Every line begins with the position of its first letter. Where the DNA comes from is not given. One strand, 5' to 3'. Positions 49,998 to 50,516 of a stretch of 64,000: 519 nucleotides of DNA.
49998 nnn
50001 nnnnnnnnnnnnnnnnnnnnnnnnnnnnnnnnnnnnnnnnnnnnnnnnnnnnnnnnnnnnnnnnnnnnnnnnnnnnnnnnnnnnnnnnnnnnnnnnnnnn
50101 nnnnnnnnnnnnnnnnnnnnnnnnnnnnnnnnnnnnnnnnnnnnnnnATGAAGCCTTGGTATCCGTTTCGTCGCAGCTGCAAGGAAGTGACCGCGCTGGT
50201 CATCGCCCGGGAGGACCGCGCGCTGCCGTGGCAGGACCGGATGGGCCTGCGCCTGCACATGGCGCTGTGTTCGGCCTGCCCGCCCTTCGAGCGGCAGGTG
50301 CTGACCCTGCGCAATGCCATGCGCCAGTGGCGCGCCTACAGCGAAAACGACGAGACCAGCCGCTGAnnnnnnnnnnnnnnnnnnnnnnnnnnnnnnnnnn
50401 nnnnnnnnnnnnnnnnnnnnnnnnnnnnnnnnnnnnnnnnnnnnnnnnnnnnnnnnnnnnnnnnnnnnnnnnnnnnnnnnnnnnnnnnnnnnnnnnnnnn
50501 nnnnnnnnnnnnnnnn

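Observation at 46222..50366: Bufferin-type RiPP metallophore cluster (DUF2282 precursor, DUF692 enzyme, DUF2063, DoxX) with TlpA-like redoxin and divergent ECF sigma/anti-sigma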

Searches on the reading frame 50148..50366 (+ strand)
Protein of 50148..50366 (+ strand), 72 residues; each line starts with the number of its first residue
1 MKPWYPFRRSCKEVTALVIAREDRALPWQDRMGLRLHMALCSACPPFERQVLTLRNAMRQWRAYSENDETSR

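Call 3: search_protein_families(library=pfam, proteins=[window:50148-50366:+], max_evalue=0.01)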
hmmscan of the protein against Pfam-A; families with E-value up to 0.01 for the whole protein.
window:50148-50366:+ (72 aa): 1 family
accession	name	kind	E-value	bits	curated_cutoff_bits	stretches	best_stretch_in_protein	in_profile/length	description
PF13490.11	zf-HC2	-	2.5e-06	27.9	22.2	1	11-44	1-34/35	Putative zinc-finger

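Call 5: search_protein_families(library=ncbifam, proteins=[window:50148-50366:+], max_evalue=0.001)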
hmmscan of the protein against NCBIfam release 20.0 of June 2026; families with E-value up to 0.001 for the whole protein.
window:50148-50366:+ (72 aa): 2 families
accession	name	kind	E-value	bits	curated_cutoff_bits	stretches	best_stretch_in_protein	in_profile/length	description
NF052368.1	antisigmaE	subfamily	1.4e-16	60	50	1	10-55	3-48/48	anti-sigma factor family protein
TIGR03988.1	antisig_RsrA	equivalog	0.00067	19.7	62.5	1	10-44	1-35/77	mycothiol system anti-sigma-R factor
